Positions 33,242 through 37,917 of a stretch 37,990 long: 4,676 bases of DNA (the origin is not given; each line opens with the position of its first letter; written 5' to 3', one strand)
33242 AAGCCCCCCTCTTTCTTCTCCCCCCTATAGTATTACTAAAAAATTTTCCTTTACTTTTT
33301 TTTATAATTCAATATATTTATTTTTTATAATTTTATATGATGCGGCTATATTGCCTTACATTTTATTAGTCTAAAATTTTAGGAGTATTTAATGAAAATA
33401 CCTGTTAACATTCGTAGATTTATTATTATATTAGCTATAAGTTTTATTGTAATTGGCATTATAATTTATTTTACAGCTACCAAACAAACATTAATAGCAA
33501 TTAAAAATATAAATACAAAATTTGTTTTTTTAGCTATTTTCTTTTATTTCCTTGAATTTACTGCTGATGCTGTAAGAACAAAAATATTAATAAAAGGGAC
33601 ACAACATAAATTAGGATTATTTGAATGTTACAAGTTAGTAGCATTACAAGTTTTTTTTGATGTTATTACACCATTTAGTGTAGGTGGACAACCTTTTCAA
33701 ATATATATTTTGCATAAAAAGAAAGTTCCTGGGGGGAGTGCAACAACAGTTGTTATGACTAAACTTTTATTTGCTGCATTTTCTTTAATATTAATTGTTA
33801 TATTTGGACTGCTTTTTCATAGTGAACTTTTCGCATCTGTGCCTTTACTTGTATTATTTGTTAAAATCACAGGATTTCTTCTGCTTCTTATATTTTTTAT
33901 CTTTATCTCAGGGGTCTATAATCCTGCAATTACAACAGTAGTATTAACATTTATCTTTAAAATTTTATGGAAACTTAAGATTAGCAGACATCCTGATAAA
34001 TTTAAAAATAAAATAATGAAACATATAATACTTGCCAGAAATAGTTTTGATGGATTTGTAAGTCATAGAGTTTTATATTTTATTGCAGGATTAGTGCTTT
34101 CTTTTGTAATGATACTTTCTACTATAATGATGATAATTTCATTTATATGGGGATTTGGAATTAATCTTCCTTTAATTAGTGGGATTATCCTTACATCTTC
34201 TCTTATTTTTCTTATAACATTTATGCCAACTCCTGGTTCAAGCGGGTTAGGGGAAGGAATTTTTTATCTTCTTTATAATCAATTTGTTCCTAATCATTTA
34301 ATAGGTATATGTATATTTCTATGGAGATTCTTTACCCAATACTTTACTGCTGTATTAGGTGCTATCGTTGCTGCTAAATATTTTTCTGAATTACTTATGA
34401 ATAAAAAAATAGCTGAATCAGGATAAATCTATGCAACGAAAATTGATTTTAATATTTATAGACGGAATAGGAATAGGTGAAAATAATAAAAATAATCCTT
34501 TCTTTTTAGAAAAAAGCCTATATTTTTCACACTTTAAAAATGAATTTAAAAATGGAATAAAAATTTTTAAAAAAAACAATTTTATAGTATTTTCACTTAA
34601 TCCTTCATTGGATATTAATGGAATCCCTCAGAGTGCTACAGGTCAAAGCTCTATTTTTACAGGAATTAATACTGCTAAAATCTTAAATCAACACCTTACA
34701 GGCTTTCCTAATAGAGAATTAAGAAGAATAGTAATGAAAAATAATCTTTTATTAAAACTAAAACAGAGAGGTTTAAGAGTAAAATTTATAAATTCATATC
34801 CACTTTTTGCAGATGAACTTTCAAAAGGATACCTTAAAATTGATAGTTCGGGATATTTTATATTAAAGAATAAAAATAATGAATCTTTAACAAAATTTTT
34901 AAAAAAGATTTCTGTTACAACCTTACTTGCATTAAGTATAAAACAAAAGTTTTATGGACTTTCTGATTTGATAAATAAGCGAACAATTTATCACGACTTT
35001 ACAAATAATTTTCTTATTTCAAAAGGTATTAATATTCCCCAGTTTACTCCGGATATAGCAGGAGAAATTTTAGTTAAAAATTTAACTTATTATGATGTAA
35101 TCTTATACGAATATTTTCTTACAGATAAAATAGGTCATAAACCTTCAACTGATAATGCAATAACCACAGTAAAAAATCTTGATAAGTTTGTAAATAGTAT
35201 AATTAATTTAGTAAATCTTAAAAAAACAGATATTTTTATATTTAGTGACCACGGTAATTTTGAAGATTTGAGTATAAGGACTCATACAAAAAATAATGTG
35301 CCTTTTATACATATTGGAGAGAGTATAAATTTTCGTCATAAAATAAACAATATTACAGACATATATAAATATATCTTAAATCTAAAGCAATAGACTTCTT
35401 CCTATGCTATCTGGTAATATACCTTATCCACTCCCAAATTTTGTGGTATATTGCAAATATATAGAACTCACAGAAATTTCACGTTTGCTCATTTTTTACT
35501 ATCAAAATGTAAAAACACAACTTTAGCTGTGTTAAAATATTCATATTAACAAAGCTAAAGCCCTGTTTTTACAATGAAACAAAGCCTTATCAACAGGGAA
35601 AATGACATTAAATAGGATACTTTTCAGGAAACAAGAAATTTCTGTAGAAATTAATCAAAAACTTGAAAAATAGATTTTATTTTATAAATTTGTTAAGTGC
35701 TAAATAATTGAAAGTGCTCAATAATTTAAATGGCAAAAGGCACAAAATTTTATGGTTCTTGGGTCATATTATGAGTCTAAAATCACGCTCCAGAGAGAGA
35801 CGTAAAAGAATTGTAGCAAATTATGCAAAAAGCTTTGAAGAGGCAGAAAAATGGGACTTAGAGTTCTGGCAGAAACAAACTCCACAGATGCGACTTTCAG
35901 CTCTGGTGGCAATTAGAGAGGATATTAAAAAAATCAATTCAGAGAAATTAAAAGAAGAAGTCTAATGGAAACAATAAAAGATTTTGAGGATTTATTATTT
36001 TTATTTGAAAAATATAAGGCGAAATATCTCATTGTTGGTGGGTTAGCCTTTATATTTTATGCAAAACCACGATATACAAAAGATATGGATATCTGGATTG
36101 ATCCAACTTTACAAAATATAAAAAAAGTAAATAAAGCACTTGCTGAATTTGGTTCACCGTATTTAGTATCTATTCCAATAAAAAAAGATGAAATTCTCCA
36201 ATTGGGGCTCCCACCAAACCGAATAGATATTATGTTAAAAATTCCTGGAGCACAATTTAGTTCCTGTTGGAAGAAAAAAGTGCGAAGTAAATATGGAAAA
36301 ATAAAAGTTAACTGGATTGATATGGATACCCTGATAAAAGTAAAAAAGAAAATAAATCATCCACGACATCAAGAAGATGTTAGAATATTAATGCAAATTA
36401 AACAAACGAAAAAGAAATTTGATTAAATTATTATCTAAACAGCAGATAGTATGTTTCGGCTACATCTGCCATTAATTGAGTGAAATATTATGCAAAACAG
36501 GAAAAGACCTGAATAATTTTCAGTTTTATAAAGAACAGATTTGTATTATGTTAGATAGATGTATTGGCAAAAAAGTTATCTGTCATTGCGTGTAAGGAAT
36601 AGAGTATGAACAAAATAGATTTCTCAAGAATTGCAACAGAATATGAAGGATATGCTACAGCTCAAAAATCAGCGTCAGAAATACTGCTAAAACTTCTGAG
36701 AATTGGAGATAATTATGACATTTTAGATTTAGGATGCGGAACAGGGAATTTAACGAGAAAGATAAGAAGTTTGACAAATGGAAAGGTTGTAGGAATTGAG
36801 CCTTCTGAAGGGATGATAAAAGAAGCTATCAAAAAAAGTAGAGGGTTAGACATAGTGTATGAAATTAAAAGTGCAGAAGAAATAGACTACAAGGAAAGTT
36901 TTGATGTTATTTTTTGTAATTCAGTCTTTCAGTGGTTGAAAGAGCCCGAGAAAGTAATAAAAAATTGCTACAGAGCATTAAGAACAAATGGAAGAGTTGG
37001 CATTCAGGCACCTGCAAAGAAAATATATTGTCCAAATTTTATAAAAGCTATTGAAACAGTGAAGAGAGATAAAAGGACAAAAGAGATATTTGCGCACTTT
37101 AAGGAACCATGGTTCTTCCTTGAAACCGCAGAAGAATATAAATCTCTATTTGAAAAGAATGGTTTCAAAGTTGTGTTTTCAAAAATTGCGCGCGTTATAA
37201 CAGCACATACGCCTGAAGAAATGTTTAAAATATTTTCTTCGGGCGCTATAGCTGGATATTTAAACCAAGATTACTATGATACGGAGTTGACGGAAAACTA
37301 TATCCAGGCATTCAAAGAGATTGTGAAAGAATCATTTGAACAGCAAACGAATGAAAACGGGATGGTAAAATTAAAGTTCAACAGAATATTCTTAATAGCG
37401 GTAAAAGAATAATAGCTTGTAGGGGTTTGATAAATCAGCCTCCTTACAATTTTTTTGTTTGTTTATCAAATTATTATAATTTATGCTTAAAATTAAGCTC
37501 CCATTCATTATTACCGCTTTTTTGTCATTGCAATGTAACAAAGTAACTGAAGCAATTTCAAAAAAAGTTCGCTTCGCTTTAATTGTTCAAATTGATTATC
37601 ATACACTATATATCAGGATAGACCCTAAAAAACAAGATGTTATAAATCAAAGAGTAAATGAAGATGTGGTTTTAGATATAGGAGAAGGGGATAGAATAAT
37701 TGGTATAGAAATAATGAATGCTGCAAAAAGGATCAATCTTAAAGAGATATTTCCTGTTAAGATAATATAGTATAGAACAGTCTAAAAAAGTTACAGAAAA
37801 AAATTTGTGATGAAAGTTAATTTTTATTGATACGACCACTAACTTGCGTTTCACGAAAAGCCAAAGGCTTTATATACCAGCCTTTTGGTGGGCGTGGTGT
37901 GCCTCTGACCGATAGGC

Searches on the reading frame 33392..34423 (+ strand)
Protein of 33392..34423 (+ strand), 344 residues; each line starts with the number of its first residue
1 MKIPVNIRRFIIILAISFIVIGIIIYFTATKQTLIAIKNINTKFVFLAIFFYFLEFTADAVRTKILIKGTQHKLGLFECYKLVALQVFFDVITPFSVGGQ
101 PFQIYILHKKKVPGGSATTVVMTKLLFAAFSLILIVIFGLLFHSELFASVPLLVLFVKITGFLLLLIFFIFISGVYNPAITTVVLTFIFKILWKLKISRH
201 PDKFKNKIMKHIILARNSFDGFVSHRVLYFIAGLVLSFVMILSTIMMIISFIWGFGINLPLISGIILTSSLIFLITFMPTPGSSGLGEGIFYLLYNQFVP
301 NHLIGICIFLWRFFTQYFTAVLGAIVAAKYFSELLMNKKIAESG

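Call 13: search_protein_families(library=pfam, proteins=[window:33392-34423:+])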
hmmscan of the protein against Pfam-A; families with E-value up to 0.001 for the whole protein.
window:33392-34423:+ (344 aa): 1 family
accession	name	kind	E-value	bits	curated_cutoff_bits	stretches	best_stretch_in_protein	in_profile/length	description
PF03706.18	LPG_synthase_TM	-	1.6e-35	123.5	33.4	1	15-323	2-302/302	Lysylphosphatidylglycerol synthase TM region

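Call 15: find_encoding_contigs(protein=window:33392-34423:+, flank=3000, max_places=10)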
Protein window:33392-34423:+ (344 aa): no gene with exactly this product is on record in the collection.

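Call 17: find_homologous_proteins(query=window:33392-34423:+, max_evalue=1e-10)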
Query window:33392-34423:+ (344 aa): 66 proteins with E <= 1e-10 among 8000 candidates.
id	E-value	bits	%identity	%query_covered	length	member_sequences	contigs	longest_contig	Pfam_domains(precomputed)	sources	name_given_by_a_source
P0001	1.8e-209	713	100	100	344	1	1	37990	PF03706.19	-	-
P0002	2.1e-177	608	81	100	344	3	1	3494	PF03706.19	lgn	-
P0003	6.3e-168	576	78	100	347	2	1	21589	PF03706.19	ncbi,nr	ncbi:MAG: flippase-like domain-containing protein [Spirochaetes bacterium]|nr:flippase-like domain-c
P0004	1.7e-156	539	72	100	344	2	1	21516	PF03706.19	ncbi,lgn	-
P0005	1.9e-155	535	71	100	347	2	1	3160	PF03706.19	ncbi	-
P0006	6.3e-149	514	69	100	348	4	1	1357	PF03706.19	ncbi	-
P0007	1.4e-148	513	70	100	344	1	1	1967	PF03706.19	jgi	jgi:uncharacterized protein (TIRG00374 family)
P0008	1.6e-135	470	63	99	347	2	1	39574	PF03706.19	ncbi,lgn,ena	-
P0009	7.0e-135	468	65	100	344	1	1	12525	PF03706.19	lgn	-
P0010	7.4e-135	468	62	99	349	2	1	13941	PF03706.19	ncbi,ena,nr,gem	ncbi:MAG: flippase-like domain-containing protein [Spirochaetes bacterium]|nr:flippase-like domain-c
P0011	1.0e-134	467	63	100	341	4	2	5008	PF03706.19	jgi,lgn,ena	-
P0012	3.4e-134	465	64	99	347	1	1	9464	PF03706.19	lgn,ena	-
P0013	1.6e-125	437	63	96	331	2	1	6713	PF03706.19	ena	-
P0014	1.2e-124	434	58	100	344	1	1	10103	PF03706.19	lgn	-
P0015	1.1e-123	431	59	99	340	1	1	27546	PF03706.19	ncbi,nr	ncbi:MAG: lysylphosphatidylglycerol synthase transmembrane domain-containing protein [bacterium]|nr:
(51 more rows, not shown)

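Call 19: find_related_loci(query=A1, collection=genome_contigs, flank=4000)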
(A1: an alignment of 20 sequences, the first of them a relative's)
Query A1 (344 aa) in genome_contigs; peptide patterns used: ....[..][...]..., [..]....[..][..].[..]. (x = any residue, [..] = any of these).
87 stretches matched a pattern; 41 encode a relative of the query (tblastn E <= 1e-3); 37 distinct loci.
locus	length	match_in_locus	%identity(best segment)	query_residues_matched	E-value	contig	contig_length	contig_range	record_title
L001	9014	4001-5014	64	6-343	5e-142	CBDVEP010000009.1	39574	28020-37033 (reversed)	MAG TPA_asm: uncultured bacterium isolate SRR22302360_binner13_Refined_21 genome assembly, contig: ERZ25073602.131, whol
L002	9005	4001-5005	59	1-335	5e-126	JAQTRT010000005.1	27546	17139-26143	MAG: bacterium isolate STB_17 NODE_3710_length_27546_cov_2.723513_Sandtown_B, whole genome shotgun sequence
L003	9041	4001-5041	78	1-344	1e-179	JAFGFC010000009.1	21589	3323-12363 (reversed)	MAG: Spirochaetes bacterium isolate Zod_Metabat.1289 k87_366926, whole genome shotgun sequence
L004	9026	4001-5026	62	2-343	8e-143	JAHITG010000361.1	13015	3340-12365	MAG: Spirochaetes bacterium isolate MM_PC_MetaG.mb.203 MM_PC_MetaG.mb.203_k141_1392427, whole genome shotgun sequence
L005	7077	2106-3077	37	24-344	2e-65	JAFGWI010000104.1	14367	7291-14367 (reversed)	MAG: Spirochaetales bacterium isolate ZodW_Metabat.242 k87_8175833, whole genome shotgun sequence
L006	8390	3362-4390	35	2-344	2e-64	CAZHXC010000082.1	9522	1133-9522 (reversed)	MAG TPA_asm: uncultured Spirochaetales bacterium isolate SRP141376_co1_212 genome assembly, contig: NODE_13052_length_95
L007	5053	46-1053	34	6-341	4e-62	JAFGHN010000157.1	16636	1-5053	MAG: Spirochaetales bacterium isolate Zod_Metabat.1463 k87_2988007, whole genome shotgun sequence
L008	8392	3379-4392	35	1-338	9e-59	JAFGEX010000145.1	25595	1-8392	MAG: bacterium isolate Zod_Metabat.1270 k87_4685006, whole genome shotgun sequence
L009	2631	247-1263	31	1-339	5e-56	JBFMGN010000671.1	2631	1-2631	MAG: Spirochaetota bacterium isolate MAG298 MAG298_671, whole genome shotgun sequence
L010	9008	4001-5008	35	9-343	6e-55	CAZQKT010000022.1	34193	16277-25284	MAG TPA_asm: uncultured Spirochaetales bacterium isolate binchicken_co8_381 genome assembly, contig: NODE_1514_length_34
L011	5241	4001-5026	36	1-342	3e-51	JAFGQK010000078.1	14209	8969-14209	MAG: Spirochaetales bacterium isolate Zod_Metabat.749 k87_2418811, whole genome shotgun sequence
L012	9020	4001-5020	30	2-341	6e-51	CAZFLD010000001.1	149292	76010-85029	MAG TPA_asm: uncultured Spirochaetales bacterium isolate SRP141376_co3_407 genome assembly, contig: NODE_130_length_1492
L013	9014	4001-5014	32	2-339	3e-50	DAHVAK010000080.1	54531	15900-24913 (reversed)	MAG TPA_asm: Spirochaetales bacterium isolate clean1700 k141_337259, whole genome shotgun sequence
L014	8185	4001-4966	32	14-334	2e-52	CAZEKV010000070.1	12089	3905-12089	MAG TPA_asm: uncultured Spirochaetales bacterium isolate binchicken_co67_257 genome assembly, contig: NODE_5640_length_1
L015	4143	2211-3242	31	1-342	4e-44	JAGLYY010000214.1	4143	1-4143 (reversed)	MAG: Spirochaetales bacterium isolate RS_13_41 ZL320.bin.41.fa_214, whole genome shotgun sequence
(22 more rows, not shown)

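Call 20: find_related_loci(query=A1, collection=metagenome_contigs, flank=4000)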
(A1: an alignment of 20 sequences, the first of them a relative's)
Query A1 (344 aa) in metagenome_contigs; peptide patterns used: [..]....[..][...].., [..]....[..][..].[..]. (x = any residue, [..] = any of these).
99 stretches matched a pattern; 20 encode a relative of the query (tblastn E <= 1e-3); 20 distinct loci.
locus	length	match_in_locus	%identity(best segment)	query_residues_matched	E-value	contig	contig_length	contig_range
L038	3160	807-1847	71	1-343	5e-168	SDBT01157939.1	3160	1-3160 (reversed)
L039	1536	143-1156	71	1-338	2e-174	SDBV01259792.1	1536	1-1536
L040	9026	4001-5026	62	2-343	2e-143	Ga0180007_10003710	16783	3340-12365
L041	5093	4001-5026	63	1-342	1e-137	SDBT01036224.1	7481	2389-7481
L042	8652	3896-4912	60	2-340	5e-134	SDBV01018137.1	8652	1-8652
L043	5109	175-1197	63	1-344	1e-128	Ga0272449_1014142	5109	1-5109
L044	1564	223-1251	57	1-343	6e-128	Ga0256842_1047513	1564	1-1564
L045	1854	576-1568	43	8-339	4e-92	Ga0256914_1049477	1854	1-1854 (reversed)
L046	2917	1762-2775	38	1-338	2e-71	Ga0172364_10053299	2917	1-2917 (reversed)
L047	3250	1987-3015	35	1-343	4e-63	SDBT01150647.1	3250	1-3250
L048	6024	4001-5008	35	6-341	5e-56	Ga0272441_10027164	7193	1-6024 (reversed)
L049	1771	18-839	37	68-341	5e-56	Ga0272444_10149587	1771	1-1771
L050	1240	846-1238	68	2-132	6e-56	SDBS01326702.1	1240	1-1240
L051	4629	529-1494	32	14-334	5e-53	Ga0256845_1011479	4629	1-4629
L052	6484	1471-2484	32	2-339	2e-51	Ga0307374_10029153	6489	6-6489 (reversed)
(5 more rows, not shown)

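Call 24: find_encoding_contigs(protein=P0002, flank=4000, max_places=4)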
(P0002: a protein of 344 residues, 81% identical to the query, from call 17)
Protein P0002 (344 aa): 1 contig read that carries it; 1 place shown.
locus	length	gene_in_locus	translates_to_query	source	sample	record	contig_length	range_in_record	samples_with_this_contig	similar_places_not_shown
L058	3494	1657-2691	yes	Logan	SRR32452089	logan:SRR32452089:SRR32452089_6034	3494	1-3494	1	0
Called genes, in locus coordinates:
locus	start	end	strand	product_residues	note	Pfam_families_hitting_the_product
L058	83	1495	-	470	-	PF00291:PALP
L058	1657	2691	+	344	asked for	PF03706:LPG_synthase_TM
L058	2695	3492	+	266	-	?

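Call 25: find_encoding_contigs(protein=P0004, flank=4000, max_places=4)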
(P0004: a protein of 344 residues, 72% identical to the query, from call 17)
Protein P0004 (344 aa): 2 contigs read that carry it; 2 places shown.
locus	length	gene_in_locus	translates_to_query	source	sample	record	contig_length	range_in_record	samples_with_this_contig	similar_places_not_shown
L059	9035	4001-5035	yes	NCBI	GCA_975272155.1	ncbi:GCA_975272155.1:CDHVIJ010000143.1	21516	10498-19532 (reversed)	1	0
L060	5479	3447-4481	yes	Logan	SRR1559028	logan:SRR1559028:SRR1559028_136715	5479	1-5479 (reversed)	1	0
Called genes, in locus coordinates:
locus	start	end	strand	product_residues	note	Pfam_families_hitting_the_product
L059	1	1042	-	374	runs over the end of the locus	PF04307:YdjM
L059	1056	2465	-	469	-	PF01970:TctA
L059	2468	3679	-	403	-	PF01336:tRNA_anti-codon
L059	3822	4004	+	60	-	-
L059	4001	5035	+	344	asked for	PF03706:LPG_synthase_TM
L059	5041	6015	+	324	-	PF01676:Metalloenzyme, PF01663:Phosphodiest (weak)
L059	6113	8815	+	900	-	PF03699:UPF0182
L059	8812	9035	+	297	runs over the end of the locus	PF08902:DUF1848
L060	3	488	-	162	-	?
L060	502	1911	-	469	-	PF01970:TctA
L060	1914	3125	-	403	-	PF01336:tRNA_anti-codon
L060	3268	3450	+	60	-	-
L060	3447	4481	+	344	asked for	PF03706:LPG_synthase_TM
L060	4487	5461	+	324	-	PF01676:Metalloenzyme, PF01663:Phosphodiest (weak)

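Call 43: find_encoding_contigs(protein=P0007, flank=1500, max_places=3)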
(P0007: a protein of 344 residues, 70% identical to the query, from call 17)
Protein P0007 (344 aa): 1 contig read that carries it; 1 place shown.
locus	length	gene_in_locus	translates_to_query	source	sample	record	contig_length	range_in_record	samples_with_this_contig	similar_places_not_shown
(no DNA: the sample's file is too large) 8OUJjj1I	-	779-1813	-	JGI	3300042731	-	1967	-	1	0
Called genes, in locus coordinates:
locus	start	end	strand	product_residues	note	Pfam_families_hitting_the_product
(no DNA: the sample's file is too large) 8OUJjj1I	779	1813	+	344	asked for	PF03706:LPG_synthase_TM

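Call 44: find_encoding_contigs(protein=P0009, flank=1500, max_places=3)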
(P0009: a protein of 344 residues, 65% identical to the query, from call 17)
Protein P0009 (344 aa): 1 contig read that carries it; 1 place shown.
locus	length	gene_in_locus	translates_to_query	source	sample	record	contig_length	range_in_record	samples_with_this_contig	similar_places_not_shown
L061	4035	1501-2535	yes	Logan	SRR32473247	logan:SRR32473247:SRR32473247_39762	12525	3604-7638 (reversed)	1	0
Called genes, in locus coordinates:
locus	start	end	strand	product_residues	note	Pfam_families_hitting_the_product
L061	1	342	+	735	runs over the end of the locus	PF01055:Glyco_hydro_31_2nd, PF21365:Glyco_hydro_31_3rd, PF17137:DUF5110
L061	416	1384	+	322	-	-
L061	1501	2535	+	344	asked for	PF03706:LPG_synthase_TM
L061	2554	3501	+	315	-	PF01676:Metalloenzyme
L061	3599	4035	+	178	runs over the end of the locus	PF16697:Yop-YscD_cpl, PF00498:FHA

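Call 45: find_encoding_contigs(protein=P0012, flank=1500, max_places=3)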
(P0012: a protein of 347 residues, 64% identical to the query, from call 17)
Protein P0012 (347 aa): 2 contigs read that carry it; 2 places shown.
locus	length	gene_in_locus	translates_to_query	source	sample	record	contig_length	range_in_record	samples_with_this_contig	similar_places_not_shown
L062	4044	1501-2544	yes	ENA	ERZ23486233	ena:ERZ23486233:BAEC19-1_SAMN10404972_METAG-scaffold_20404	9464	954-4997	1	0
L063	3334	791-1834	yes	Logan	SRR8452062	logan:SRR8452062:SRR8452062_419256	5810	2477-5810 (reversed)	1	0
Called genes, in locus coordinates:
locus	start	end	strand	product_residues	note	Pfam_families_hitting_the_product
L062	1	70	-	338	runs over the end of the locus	PF01075:Glyco_transf_9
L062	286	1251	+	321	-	-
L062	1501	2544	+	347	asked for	PF03706:LPG_synthase_TM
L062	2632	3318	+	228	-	PF04298:Zn_peptidase_2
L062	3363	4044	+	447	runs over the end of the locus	PF14821:Thr_synth_N, PF00291:PALP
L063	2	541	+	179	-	?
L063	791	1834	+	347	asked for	PF03706:LPG_synthase_TM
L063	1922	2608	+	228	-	PF04298:Zn_peptidase_2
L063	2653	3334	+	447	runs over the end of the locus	PF14821:Thr_synth_N, PF00291:PALP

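Call 46: find_encoding_contigs(protein=P0006, flank=1500, max_places=3)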
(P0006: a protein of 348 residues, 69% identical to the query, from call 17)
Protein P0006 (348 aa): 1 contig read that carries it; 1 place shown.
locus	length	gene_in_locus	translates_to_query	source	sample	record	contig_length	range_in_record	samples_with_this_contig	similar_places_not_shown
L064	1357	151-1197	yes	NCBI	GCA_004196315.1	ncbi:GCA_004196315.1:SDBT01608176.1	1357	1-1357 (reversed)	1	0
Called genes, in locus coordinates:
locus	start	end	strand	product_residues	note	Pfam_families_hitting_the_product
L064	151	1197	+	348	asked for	PF03706:LPG_synthase_TM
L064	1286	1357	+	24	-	?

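Call 68: search_protein_families(library=ncbifam, proteins=[window:33392-34423:+])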
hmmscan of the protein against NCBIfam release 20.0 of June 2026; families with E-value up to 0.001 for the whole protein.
window:33392-34423:+ (344 aa): 2 families
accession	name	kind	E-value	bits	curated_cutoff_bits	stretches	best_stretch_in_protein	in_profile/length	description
TIGR00374.1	TIGR00374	subfamily_domain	1.6e-28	100.1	43.2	1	15-333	2-316/323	flippase-like domain-containing protein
NF053789.1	GlcN_PG_flip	equivalog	4.6e-06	26.2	320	1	9-338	3-325/327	glucosaminyl phosphatidylglycerol flippase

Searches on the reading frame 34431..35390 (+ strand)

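Call 13: search_protein_families(library=pfam, proteins=[window:34431-35390:+])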
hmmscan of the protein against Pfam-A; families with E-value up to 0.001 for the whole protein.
window:34431-35390:+ (320 aa): 2 families
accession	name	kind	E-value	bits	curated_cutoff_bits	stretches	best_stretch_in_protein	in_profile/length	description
PF01676.23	Metalloenzyme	-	2.4e-17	63.7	24.3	1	4-300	2-226/252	Metalloenzyme superfamily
PF00884.28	Sulfatase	-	5.4e-05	23.1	25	0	238-276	201-243/301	Sulfatase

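Call 68: search_protein_families(library=ncbifam, proteins=[window:34431-35390:+])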
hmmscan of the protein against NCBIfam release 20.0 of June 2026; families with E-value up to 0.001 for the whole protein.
window:34431-35390:+ (320 aa): 8 families
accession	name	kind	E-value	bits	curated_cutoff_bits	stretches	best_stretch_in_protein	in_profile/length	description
TIGR01307.1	pgm_bpd_ind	equivalog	1.4e-14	53.5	330.65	1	212-317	374-488/504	2,3-bisphosphoglycerate-independent phosphoglycerate mutase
NF003897.0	PRK05434.1-5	equivalog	7.3e-09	34.6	862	1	220-316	391-494/514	2,3-bisphosphoglycerate-independent phosphoglycerate mutase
TIGR00306.2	apgM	subfamily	3e-07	29.8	320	1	216-299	285-370/403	2,3-bisphosphoglycerate-independent phosphoglycerate mutase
NF003766.0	PRK05362.1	equivalog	5.1e-07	28.8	256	1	233-306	293-364/396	phosphopentomutase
NF003104.0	PRK04024.1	equivalog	5.9e-07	28.6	489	1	212-300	285-371/412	2,3-bisphosphoglycerate-independent phosphoglycerate mutase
NF003242.0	PRK04200.1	equivalog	1.2e-06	27.6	426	1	216-298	279-361/395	cofactor-independent phosphoglycerate mutase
TIGR02535.1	hyp_Hser_kinase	hypoth_equivalog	5.8e-06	25.3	446.3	1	215-297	279-362/397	proposed homoserine kinase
NF009049.0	PRK12383.1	equivalog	0.00022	20.3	254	0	231-296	297-361/408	phosphopentomutase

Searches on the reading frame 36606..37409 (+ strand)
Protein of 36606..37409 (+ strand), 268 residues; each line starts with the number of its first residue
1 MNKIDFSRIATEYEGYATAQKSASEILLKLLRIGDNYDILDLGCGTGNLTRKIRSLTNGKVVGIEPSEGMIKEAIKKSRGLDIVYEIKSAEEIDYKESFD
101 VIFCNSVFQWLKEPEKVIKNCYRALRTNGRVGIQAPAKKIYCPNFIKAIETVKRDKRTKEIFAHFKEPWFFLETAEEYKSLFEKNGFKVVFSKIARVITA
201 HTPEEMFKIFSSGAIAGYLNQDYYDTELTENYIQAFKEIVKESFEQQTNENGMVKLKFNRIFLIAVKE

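Call 13: search_protein_families(library=pfam, proteins=[window:36606-37409:+])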
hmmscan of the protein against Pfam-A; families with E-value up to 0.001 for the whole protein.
window:36606-37409:+ (268 aa): 14 families
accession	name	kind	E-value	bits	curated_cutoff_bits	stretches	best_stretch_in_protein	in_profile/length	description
PF08241.18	Methyltransf_11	-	2.9e-21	76.3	21.2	1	40-131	1-93/95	Methyltransferase domain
PF13649.12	Methyltransf_25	-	6.4e-21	75.3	27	1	39-129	1-97/97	Methyltransferase domain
PF13847.12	Methyltransf_31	-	8.5e-21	74.6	27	1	35-186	3-145/145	Methyltransferase domain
PF08242.18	Methyltransf_12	-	1.4e-19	71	30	1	40-131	1-98/98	Methyltransferase domain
PF13489.12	Methyltransf_23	-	5.5e-18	65.7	27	1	21-190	7-162/164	Methyltransferase domain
PF07021.18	MetW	-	1.7e-08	34.8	21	1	26-124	6-101/193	Methionine biosynthesis protein MetW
PF01209.24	Ubie_methyltran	-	2e-08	34.3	20.1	1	37-189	49-215/233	ubiE/COQ5 methyltransferase family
PF05219.18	DREV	-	3.9e-08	33.2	26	1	37-190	96-236/265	DREV methyltransferase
PF05401.17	NodS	-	1.6e-06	28.5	24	1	19-131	27-142/201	Nodulation protein S (NodS)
PF05175.20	MTS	-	4.9e-06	26.7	23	1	22-154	18-159/170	Methyltransferase small domain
PF02353.26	CMAS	-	7.3e-06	25.9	27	1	17-135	44-166/273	Mycolic acid cyclopropane synthetase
PF08003.17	Methyltransf_9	-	7.3e-06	25.6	23.8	1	36-131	116-215/315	Protein of unknown function (DUF1698)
PF13679.12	Methyltransf_32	-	0.0002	21.8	27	0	34-83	24-78/143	Methyltransferase domain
PF01135.25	PCMT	-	0.0004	20.6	20.3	1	24-82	62-122/210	Protein-L-isoaspartate(D-aspartate) O-methyltransferase (PCMT)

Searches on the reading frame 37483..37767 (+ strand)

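Call 13: search_protein_families(library=pfam, proteins=[window:37483-37767:+])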
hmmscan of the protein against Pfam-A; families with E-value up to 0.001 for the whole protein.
window:37483-37767:+ (95 aa): 1 family
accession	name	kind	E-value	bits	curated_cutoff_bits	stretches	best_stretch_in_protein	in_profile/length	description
PF10049.14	DUF2283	-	2.4e-08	34.5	23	1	41-80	10-48/49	Protein of unknown function (DUF2283)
